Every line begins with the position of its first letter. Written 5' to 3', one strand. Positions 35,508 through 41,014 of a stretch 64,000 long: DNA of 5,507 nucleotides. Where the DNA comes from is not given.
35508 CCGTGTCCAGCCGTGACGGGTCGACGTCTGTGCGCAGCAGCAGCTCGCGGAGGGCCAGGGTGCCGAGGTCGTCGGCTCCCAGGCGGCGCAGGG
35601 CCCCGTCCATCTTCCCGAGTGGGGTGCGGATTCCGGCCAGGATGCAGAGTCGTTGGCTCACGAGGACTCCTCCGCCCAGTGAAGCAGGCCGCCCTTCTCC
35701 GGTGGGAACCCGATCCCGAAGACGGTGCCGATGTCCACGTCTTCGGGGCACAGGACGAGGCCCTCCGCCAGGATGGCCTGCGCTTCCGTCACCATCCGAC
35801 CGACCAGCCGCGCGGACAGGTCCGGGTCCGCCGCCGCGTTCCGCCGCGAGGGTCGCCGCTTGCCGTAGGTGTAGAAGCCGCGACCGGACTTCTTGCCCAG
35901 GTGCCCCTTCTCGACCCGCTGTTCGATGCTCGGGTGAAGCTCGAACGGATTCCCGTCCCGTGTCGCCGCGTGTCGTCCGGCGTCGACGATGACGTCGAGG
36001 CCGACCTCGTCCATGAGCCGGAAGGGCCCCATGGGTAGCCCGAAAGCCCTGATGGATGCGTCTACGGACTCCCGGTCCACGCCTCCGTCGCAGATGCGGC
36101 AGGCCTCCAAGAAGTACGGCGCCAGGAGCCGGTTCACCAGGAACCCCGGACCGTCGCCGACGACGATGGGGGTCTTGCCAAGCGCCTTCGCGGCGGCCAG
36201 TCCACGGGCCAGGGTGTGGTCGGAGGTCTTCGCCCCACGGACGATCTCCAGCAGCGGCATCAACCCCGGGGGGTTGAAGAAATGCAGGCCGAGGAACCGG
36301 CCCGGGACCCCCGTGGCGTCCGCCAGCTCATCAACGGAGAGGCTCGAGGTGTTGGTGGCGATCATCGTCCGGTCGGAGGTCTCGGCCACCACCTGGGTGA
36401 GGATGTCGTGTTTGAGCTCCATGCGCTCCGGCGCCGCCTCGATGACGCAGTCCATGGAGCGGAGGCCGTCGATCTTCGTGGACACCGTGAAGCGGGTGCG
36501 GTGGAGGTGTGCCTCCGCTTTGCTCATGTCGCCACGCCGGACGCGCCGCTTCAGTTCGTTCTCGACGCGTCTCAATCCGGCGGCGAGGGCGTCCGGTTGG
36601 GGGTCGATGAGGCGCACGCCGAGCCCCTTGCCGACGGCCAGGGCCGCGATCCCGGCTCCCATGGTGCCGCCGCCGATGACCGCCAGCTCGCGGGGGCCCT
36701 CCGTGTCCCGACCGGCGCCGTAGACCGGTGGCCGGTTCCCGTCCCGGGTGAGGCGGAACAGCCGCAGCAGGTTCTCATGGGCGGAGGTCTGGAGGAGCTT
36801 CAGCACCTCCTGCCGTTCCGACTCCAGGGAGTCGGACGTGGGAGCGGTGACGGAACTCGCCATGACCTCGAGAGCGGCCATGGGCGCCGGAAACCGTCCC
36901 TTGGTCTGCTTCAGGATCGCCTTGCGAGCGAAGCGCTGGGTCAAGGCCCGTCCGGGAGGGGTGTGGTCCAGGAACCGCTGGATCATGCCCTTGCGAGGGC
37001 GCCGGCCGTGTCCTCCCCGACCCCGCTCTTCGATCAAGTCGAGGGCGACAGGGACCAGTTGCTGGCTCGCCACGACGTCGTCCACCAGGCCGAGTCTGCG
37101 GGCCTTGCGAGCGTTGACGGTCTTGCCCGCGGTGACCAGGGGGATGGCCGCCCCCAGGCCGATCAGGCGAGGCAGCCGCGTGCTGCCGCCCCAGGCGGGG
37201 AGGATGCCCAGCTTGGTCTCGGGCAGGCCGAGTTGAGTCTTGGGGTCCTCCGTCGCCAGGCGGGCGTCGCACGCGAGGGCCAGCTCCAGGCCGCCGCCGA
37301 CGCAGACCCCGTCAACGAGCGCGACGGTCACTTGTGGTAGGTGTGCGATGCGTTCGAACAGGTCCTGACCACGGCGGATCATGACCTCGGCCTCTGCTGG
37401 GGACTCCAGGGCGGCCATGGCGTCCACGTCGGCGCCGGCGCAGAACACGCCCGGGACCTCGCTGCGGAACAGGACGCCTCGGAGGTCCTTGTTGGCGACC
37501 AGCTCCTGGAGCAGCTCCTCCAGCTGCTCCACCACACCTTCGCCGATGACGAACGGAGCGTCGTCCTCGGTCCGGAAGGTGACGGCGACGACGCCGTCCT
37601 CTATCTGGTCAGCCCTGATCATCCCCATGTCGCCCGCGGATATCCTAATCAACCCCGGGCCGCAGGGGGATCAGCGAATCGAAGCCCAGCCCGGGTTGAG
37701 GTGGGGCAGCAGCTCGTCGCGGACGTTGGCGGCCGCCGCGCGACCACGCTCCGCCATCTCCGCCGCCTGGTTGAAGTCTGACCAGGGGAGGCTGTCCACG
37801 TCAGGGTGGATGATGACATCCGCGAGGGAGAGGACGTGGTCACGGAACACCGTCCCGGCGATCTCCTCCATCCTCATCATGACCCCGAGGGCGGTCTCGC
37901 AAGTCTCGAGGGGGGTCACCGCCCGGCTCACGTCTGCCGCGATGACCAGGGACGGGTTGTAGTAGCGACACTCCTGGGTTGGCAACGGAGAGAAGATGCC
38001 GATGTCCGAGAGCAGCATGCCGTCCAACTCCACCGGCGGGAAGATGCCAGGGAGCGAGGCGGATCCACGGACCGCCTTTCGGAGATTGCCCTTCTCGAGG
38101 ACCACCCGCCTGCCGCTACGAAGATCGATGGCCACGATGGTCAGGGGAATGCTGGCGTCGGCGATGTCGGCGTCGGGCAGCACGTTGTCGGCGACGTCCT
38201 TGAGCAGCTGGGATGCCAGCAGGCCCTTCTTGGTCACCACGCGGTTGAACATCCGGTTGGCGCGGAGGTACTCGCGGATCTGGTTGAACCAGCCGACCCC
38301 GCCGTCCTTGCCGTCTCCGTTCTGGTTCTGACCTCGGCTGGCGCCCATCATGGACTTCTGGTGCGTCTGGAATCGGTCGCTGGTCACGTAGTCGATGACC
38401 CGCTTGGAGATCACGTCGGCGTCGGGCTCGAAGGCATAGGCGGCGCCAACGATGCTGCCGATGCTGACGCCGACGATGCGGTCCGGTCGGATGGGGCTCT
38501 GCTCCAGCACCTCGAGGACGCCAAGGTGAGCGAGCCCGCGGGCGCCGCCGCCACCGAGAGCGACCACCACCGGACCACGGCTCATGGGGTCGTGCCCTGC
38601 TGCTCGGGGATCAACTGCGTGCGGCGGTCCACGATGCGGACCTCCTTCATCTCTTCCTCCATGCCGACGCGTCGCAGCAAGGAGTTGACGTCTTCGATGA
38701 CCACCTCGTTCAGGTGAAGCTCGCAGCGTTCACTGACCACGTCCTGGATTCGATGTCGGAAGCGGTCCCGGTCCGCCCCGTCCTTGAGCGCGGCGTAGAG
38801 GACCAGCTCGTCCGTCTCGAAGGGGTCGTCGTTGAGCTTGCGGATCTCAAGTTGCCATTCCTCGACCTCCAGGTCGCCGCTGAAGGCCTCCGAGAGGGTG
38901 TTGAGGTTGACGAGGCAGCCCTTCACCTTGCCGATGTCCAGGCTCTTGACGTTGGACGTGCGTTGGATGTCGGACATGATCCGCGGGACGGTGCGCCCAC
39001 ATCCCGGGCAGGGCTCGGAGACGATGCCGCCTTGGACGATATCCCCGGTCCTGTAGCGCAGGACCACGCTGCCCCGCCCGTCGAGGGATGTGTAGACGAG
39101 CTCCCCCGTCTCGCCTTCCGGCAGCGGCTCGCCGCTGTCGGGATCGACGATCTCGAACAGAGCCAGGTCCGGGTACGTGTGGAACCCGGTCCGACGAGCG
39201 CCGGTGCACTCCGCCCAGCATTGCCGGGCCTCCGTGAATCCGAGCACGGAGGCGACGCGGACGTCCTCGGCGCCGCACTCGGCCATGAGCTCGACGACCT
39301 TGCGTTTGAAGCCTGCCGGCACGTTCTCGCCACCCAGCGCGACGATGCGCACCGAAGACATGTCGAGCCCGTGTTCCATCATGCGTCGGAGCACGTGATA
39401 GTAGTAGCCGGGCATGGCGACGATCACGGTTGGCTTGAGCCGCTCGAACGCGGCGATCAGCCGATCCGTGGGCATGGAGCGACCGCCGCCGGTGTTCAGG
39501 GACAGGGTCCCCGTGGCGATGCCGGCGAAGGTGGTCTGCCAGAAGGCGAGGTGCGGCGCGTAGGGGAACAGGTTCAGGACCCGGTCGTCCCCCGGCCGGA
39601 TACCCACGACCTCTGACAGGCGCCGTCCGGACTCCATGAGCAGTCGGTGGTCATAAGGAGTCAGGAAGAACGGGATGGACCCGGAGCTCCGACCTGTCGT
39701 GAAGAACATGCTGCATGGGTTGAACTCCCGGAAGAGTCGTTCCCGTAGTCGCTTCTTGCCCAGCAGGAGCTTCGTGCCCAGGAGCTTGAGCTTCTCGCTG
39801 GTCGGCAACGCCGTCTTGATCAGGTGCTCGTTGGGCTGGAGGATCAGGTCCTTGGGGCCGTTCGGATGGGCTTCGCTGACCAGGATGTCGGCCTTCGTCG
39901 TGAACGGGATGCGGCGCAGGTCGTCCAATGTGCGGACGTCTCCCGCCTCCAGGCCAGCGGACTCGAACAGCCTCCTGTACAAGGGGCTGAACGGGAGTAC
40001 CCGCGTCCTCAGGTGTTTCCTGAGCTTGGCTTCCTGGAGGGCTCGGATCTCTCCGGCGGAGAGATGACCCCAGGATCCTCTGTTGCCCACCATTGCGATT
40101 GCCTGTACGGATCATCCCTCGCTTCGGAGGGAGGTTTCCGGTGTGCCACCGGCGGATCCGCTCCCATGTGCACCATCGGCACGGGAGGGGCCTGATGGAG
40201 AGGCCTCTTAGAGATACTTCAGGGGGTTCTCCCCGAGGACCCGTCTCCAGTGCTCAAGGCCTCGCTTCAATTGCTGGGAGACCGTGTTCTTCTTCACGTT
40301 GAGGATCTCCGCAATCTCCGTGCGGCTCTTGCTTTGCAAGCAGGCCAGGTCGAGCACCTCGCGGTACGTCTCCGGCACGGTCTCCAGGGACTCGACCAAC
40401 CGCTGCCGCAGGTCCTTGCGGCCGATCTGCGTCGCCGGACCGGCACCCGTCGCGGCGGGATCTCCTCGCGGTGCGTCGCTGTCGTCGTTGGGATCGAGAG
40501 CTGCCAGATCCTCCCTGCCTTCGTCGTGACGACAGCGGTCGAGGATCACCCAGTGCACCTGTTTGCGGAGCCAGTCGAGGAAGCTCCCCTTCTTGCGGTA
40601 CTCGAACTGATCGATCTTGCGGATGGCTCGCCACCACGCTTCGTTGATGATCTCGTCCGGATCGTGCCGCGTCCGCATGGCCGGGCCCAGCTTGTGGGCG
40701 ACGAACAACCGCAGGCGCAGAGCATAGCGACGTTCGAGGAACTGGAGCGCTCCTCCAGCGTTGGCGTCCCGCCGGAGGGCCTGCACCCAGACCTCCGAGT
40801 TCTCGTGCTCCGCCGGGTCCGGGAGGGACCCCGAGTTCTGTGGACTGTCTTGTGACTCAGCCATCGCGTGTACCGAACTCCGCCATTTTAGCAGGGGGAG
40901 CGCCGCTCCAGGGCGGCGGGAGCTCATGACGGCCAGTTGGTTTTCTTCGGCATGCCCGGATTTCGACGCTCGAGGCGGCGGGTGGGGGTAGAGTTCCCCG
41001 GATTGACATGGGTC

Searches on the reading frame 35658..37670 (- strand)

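Call 75: search_protein_families(library=pfam, proteins=[window:35658-37670:-], max_evalue=0.00001)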
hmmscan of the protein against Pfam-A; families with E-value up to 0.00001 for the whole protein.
window:35658-37670:- (670 aa): 4 families
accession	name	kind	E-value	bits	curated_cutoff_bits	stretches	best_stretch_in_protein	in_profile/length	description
PF02737.24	3HCDH_N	-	2.1e-55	187.9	22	1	329-506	2-179/180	3-hydroxyacyl-CoA dehydrogenase, NAD binding domain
PF00378.25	ECH_1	-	7e-35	121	27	1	25-215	4-189/251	Enoyl-CoA hydratase/isomerase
PF00725.27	3HCDH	-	7.5e-28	97.3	22.1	1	509-602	1-97/97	3-hydroxyacyl-CoA dehydrogenase, C-terminal domain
PF16113.10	ECH_2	-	5.1e-27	95.7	27.2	1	45-294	18-258/335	Enoyl-CoA hydratase/isomerase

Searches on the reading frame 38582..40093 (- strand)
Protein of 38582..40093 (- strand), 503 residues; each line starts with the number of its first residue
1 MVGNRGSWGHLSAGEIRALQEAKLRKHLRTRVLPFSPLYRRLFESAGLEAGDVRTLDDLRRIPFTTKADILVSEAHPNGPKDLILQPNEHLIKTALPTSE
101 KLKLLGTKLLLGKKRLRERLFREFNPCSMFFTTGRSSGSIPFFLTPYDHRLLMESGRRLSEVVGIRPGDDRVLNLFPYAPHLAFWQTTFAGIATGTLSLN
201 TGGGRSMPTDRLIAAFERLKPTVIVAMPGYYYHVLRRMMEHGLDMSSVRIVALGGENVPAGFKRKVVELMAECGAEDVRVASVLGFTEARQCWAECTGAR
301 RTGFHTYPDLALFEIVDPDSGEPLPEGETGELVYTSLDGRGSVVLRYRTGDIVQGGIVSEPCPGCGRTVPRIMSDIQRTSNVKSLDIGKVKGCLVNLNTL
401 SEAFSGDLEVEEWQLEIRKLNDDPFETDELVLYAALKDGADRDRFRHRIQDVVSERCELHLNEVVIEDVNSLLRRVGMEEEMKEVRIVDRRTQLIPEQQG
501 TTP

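Call 10: search_protein_families(library=pfam, proteins=[window:38582-40093:-], max_evalue=0.01)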
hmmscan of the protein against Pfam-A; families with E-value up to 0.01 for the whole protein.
window:38582-40093:- (503 aa): 1 family
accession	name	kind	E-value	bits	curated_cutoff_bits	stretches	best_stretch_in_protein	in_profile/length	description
PF00501.34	AMP-binding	-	4.7e-15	55.7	29.9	1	164-334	201-374/384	AMP-binding enzyme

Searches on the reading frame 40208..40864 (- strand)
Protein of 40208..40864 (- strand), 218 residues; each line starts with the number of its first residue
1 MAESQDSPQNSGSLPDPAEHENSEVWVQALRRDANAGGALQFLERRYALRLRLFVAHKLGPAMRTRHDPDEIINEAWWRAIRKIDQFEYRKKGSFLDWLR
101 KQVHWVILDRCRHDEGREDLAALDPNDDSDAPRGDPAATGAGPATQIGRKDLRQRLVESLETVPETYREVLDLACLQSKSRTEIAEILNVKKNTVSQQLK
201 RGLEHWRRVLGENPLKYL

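Call 10: search_protein_families(library=pfam, proteins=[window:40208-40864:-], max_evalue=0.01)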
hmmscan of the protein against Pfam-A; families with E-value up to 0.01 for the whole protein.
window:40208-40864:- (218 aa): 6 families
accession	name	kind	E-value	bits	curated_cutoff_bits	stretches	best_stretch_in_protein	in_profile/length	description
PF08281.18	Sigma70_r4_2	-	6.9e-11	42.1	25.7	1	154-205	2-53/54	Sigma-70, region 4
PF04545.22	Sigma70_r4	-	4e-06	26.7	24.1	1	160-205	2-47/50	Sigma-70, region 4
PF04542.20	Sigma70_r2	-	1.2e-05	25.4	24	1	49-113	6-67/71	Sigma-70 region 2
PF07638.17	Sigma70_ECF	-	0.00013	22.4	21.1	1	41-200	21-173/185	ECF sigma factor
PF01325.25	Fe_dep_repress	-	0.0023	18.5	26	1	180-201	24-45/60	Iron dependent repressor, N-terminal DNA binding domain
PF13384.12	HTH_23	-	0.0037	17.5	24.6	0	176-201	15-40/50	Homeodomain-like domain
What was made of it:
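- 40208..40864 (-): ECF sigma factor gene, the conserved divergent neighbour of the RNA. Pfam Sigma70_r2, Sigma70_r4_2 and Sigma70_ECF (call 10).
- Checked: The left neighbour is an ECF sigma gene on the - strand (40208-40864; Pfam Sigma70_r2, r4_2 and Sigma70_ECF, call 10).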

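Call 41: find_homologous_proteins(query=window:40208-40864:-, max_evalue=1e-20)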
Query window:40208-40864:- (218 aa): 8 proteins with E <= 1e-20 among 550 candidates.
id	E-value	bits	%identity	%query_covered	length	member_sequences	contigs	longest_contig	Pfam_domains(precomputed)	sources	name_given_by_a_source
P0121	2.9e-124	431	100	88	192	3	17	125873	PF04545.23,PF04542.21,PF08281.19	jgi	-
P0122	2.0e-92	327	68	100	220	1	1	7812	PF08281.19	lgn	-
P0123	4.3e-88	313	64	100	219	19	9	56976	PF04545.23,PF04542.21,PF08281.19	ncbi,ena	-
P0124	5.3e-85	303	62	100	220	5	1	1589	PF07638.18,PF04545.23,PF04542.21,PF08281.19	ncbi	-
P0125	9.2e-78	279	61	99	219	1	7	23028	PF08281.19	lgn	-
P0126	2.8e-74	267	61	94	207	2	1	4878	PF08281.19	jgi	-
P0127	4.8e-64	234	53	98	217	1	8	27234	PF04542.21,PF08281.19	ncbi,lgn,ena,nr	ncbi:MAG: hypothetical protein CMJ83_17790 [Planctomycetes bacterium]|nr:hypothetical protein [Planc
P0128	7.4e-39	152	37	100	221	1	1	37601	PF04542.21,PF08281.19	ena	-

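Call 42: find_encoding_contigs(protein=P0122, flank=3000, max_places=2)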
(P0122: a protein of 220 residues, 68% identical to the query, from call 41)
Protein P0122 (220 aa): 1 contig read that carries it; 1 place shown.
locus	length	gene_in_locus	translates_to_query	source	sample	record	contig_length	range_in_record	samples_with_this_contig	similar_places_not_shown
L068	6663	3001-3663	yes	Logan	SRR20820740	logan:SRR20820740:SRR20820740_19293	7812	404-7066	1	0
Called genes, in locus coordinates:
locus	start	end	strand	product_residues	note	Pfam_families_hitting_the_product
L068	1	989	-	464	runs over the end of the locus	?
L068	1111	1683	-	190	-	-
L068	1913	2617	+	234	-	PF12945:PilZNR, PF07238:PilZ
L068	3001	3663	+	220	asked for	PF08281:Sigma70_r4_2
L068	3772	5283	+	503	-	PF00501:AMP-binding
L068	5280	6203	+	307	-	PF01734:Patatin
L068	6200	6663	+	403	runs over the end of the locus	?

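Call 43: find_encoding_contigs(protein=P0125, flank=3000, max_places=2)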
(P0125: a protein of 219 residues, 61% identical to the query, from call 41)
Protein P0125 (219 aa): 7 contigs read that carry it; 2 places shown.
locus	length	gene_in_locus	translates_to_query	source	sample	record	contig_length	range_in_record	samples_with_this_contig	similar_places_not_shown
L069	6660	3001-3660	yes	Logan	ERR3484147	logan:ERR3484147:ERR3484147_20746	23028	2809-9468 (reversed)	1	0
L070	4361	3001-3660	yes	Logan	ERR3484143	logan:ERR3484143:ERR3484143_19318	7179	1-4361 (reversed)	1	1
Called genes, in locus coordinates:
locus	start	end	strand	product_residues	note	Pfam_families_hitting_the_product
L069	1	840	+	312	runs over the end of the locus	-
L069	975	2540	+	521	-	PF00263:Secretin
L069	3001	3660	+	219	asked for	PF08281:Sigma70_r4_2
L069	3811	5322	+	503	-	PF00501:AMP-binding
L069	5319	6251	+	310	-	PF01734:Patatin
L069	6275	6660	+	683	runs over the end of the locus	PF00378:ECH_1, PF16113:ECH_2, PF02737:3HCDH_N, PF00725:3HCDH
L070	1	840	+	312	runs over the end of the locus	-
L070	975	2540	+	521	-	PF00263:Secretin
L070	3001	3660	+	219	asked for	PF08281:Sigma70_r4_2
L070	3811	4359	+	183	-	?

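Call 44: find_encoding_contigs(protein=P0127, flank=3000, max_places=2)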
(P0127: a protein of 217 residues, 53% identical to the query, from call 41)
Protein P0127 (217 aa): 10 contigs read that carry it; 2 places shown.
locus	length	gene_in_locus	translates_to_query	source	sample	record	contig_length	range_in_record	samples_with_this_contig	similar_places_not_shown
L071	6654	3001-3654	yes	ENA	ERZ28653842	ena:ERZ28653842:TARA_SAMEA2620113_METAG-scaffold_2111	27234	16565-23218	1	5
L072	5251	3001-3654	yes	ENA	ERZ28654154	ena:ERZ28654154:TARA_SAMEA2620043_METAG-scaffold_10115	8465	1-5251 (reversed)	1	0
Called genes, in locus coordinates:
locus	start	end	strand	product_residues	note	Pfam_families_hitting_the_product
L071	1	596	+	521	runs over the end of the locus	PF00263:Secretin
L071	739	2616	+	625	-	PF01663:Phosphodiest (faint), PF00884:Sulfatase, PF16347:SGSH_C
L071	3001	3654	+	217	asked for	PF04542:Sigma70_r2, PF08281:Sigma70_r4_2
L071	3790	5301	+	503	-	PF00501:AMP-binding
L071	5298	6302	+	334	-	PF01734:Patatin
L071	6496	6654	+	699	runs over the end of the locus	PF00378:ECH_1, PF16113:ECH_2, PF02737:3HCDH_N, PF00725:3HCDH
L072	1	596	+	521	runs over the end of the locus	PF00263:Secretin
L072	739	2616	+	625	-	PF01663:Phosphodiest (faint), PF00884:Sulfatase, PF16347:SGSH_C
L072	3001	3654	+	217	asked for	PF04542:Sigma70_r2, PF08281:Sigma70_r4_2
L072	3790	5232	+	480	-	PF00501:AMP-binding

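Call 68: find_encoding_contigs(protein=P0126, flank=2500, max_places=2)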
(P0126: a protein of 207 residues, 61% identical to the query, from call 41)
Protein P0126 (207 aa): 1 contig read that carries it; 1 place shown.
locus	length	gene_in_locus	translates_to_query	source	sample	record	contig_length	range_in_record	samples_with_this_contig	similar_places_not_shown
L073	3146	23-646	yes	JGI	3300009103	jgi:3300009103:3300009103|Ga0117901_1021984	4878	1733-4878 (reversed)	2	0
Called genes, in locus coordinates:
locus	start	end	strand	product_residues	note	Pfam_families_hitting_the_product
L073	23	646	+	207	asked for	PF08281:Sigma70_r4_2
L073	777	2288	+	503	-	PF00501:AMP-binding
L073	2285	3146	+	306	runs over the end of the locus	PF01734:Patatin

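Call 69: find_encoding_contigs(protein=P0124, flank=2500, max_places=2)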
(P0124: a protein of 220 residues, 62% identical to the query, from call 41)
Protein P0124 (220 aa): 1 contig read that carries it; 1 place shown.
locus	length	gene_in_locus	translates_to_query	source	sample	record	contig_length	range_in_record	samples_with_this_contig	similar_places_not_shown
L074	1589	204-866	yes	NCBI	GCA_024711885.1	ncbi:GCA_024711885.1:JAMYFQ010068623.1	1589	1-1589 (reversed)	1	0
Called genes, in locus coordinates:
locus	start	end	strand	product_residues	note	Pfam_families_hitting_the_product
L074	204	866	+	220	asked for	PF07638:Sigma70_ECF (weak), PF04542:Sigma70_r2 (weak), PF08281:Sigma70_r4_2, PF04545:Sigma70_r4 (weak)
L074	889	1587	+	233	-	?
